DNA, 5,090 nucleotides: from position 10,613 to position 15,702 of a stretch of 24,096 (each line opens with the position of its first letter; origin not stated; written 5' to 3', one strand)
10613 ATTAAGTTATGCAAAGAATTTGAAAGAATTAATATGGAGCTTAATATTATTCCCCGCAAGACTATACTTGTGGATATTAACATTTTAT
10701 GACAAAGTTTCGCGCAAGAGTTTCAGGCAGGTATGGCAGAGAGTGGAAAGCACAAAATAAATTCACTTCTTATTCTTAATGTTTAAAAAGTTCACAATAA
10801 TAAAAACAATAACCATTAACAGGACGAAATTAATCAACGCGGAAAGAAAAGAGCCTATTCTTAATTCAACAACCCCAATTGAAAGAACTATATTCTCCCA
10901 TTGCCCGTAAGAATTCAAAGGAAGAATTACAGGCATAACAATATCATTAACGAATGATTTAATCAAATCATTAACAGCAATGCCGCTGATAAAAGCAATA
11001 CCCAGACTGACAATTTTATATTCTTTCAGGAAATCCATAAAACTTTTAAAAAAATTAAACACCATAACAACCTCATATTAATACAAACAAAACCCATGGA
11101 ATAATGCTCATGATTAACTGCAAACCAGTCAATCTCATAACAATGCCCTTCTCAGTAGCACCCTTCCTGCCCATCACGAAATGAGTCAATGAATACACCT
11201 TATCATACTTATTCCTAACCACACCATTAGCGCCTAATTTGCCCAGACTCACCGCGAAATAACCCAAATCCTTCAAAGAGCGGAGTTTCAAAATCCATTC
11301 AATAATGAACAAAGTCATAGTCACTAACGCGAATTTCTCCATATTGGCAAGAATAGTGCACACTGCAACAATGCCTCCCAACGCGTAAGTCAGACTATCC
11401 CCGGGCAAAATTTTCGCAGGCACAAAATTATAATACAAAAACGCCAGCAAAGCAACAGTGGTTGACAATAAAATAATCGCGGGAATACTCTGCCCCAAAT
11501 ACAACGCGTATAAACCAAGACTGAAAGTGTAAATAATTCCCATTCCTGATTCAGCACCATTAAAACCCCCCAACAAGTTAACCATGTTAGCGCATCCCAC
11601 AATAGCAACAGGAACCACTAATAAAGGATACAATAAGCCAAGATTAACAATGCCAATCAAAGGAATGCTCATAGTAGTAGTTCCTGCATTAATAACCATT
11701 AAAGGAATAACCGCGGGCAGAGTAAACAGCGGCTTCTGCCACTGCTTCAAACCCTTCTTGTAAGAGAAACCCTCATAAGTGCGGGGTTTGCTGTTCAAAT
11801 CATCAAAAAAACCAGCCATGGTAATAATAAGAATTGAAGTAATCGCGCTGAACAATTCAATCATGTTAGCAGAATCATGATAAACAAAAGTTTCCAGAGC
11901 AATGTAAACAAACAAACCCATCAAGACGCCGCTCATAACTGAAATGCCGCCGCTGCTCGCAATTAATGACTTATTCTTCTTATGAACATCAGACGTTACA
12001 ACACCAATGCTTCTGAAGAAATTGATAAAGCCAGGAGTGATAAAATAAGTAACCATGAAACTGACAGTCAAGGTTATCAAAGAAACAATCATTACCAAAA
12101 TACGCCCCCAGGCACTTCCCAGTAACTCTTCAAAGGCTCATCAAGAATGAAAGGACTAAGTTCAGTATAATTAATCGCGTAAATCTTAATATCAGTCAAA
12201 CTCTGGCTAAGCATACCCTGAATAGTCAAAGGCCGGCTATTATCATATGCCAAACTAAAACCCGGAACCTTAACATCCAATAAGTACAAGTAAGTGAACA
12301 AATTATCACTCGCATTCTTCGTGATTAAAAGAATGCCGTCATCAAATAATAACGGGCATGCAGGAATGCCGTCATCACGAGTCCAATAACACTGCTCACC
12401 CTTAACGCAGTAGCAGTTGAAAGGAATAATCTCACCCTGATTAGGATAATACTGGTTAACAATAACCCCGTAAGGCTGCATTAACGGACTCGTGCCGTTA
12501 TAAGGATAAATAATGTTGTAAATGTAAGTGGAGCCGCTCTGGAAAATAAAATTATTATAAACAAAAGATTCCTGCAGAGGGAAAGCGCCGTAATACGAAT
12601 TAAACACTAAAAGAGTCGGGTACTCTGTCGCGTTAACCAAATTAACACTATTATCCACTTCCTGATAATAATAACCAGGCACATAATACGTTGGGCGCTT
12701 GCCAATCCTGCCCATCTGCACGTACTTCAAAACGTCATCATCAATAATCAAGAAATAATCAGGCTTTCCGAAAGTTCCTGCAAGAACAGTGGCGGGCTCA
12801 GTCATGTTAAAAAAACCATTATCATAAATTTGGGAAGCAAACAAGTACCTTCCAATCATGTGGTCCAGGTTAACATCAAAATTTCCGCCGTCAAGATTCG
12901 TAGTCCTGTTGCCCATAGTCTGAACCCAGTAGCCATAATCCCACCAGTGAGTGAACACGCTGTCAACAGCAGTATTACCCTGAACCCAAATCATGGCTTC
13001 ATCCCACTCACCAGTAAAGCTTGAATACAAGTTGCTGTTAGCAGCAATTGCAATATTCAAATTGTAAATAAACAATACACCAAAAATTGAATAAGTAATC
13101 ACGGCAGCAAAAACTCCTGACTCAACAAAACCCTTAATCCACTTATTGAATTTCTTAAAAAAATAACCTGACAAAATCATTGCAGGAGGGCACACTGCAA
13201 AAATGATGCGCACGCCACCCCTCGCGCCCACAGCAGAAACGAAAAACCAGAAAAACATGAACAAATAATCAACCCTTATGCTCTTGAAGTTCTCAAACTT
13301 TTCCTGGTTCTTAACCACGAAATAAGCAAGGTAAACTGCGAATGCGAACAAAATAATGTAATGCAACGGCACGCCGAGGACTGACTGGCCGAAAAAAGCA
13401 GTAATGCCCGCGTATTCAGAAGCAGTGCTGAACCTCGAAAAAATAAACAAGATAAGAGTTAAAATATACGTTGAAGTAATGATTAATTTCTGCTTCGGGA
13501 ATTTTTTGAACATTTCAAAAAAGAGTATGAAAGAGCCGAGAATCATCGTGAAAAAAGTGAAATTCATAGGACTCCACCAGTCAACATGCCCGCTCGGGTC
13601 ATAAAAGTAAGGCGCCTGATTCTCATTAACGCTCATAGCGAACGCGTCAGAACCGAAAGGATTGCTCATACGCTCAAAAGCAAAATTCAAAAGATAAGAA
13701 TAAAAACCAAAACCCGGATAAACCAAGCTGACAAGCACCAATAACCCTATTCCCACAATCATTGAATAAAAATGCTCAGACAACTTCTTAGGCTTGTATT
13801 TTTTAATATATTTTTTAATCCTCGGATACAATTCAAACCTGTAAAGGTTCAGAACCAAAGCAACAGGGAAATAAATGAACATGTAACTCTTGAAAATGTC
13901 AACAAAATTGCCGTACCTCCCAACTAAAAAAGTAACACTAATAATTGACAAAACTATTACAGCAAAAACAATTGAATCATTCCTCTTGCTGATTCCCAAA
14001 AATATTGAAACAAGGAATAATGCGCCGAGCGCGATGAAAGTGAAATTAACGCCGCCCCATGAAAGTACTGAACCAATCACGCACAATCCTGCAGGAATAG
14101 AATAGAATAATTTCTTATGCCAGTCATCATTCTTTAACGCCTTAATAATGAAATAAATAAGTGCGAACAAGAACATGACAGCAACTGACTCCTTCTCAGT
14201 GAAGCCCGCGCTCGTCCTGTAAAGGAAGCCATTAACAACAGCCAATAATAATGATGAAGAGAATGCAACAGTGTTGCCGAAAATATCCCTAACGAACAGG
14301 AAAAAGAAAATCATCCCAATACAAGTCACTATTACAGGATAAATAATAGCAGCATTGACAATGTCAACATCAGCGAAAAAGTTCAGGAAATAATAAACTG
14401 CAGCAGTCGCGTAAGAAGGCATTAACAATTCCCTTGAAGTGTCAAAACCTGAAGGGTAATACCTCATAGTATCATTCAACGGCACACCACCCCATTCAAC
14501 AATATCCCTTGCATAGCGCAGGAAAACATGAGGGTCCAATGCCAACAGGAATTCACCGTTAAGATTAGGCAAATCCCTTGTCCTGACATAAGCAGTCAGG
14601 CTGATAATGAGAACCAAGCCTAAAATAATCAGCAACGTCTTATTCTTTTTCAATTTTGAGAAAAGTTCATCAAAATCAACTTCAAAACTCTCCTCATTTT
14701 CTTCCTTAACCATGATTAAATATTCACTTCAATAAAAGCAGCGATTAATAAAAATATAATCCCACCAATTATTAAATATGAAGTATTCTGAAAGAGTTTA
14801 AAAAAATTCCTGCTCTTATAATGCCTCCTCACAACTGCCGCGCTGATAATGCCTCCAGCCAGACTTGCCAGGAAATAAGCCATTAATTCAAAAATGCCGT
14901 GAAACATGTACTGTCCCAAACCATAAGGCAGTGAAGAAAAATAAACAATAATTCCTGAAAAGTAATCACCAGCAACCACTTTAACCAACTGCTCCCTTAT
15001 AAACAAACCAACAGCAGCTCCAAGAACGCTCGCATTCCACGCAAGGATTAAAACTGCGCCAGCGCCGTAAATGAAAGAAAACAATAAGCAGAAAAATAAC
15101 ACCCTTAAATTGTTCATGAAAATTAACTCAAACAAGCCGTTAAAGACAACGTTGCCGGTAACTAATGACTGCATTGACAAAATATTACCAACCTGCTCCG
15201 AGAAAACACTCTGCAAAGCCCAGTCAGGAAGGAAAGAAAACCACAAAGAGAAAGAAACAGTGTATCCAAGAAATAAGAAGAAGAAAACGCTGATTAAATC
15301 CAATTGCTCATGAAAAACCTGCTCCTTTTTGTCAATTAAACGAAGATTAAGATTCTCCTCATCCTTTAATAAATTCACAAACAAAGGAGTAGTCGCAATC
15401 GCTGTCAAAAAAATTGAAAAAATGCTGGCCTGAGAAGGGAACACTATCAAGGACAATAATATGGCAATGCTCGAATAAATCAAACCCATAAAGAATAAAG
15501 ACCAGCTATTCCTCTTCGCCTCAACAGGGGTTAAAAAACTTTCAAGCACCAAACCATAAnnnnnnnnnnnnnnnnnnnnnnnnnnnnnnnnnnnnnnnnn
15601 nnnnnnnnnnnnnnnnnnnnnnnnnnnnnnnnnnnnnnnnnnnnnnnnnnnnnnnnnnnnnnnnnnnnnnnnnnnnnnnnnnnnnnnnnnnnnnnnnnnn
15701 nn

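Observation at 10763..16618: Replication initiator cdc6 heads an apparent operon with SpoIIM-like, aglB, aglH and mscL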

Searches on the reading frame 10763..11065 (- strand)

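Call 3: search_protein_families(library=pfam, proteins=[window:10763-11065:-], max_evalue=0.01)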
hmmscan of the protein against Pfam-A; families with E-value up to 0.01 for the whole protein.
window:10763-11065:- (100 aa): 1 family
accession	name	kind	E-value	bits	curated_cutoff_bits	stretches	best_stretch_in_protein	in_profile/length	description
PF01741.23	MscL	-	9.1e-14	52.3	27.4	1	5-98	1-98/123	Large-conductance mechanosensitive channel, MscL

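Call 30: search_protein_families(library=ncbifam, proteins=[window:10763-11065:-], max_evalue=0.001)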
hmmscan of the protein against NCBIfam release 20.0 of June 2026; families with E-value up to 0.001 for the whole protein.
window:10763-11065:- (100 aa): 8 families
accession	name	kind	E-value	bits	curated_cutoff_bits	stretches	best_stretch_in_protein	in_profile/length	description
NF001842.0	PRK00567.1-3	equivalog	2.7e-12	46.9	146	1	6-97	2-96/147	large-conductance mechanosensitive channel protein MscL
NF010557.0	PRK13952.1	equivalog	6.1e-10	39.4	159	2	5-50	3-48/142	large conductance mechanosensitive channel protein MscL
TIGR00220.1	mscL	equivalog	4.7e-09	36.5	71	1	5-98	1-96/127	large conductance mechanosensitive channel protein MscL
NF010558.0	PRK13953.1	equivalog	2.8e-08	33.9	197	1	5-96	4-95/128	large conductance mechanosensitive channel protein MscL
NF001843.0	PRK00567.1-4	equivalog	2.7e-07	30.7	142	1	4-96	2-101/135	large-conductance mechanosensitive channel protein MscL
NF010560.0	PRK13955.1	equivalog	3.4e-07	30.3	180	1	7-97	3-93/132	large conductance mechanosensitive channel protein MscL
NF010559.0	PRK13954.1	equivalog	1e-06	29.2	176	1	6-99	2-92/120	large conductance mechanosensitive channel protein MscL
NF001841.0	PRK00567.1-1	equivalog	7.1e-05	23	225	1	4-100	2-105/137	large-conductance mechanosensitive channel protein MscL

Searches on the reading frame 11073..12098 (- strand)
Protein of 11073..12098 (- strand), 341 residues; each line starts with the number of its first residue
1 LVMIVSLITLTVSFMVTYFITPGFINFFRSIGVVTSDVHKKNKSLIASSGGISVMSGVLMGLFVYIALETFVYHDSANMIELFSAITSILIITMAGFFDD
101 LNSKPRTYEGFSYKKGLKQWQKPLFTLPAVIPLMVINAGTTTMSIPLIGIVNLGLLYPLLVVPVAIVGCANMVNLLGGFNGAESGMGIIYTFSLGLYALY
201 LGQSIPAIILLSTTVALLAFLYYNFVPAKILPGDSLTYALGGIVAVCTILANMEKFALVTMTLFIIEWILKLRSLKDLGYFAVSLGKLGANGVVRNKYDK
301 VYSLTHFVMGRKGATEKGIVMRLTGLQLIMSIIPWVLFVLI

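Call 3: search_protein_families(library=pfam, proteins=[window:11073-12098:-], max_evalue=0.01)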
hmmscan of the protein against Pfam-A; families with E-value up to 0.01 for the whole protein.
window:11073-12098:- (341 aa): 1 family
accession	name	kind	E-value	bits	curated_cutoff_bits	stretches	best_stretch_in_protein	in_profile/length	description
PF00953.26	Glycos_transf_4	-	4.6e-30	105.2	27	1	83-251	2-159/160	Glycosyl transferase family 4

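Call 30: search_protein_families(library=ncbifam, proteins=[window:11073-12092:-], max_evalue=0.001)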
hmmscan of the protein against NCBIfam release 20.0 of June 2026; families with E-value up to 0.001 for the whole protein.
window:11073-12092:- (339 aa): 2 families
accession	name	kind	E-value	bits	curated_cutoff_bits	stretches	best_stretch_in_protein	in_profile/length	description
NF053644.1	MraY_archaea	equivalog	2.5e-15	56.7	450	1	131-270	162-296/340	pseudomurein biosynthesis MraY family phospho-N-acetylmuramoyl-pentapeptide-transferase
TIGR00445.1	mraY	equivalog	3.2e-14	53.1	192.05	1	40-267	26-263/321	phospho-N-acetylmuramoyl-pentapeptide-transferase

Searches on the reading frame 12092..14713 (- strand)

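Call 3: search_protein_families(library=pfam, proteins=[window:12092-14713:-], max_evalue=0.01)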
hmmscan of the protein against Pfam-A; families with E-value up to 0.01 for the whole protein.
window:12092-14713:- (873 aa): 3 families
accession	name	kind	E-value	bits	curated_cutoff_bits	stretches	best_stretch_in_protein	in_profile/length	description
PF02516.20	STT3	-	2.9e-20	73.6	24.5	1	57-339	30-312/405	Oligosaccharyl transferase STT3, N-terminal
PF13231.12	PMT_2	-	1.5e-05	25.7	26.1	1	108-211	8-111/160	Dolichyl-phosphate-mannose-protein mannosyltransferase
PF21436.2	STT3-PglB_core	-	0.00099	20.1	23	1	586-629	4-47/131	STT3/PglB/AglB core domain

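Call 30: search_protein_families(library=ncbifam, proteins=[window:12092-14713:-], max_evalue=0.001)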
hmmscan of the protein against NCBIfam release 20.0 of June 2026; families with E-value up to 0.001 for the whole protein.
window:12092-14713:- (873 aa): 1 family
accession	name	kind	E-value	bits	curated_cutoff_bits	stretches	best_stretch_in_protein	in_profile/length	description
TIGR04154.1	archaeo_STT3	subfamily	1.9e-19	69.5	450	1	32-606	3-553/831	oligosaccharyl transferase, archaeosortase A system-associated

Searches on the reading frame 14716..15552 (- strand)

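Call 3: search_protein_families(library=pfam, proteins=[window:14716-15552:-], max_evalue=0.01)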
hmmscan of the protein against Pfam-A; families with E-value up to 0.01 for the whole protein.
window:14716-15552:- (278 aa): 1 family
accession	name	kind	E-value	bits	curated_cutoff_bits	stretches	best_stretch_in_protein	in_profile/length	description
PF01944.22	SpoIIM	-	1.6e-10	41.6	26.9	1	90-278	3-161/163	Stage II sporulation protein M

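Call 30: search_protein_families(library=ncbifam, proteins=[window:14716-15552:-], max_evalue=0.001)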
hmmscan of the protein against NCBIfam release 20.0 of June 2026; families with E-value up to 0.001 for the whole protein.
window:14716-15552:- (278 aa): 0 families
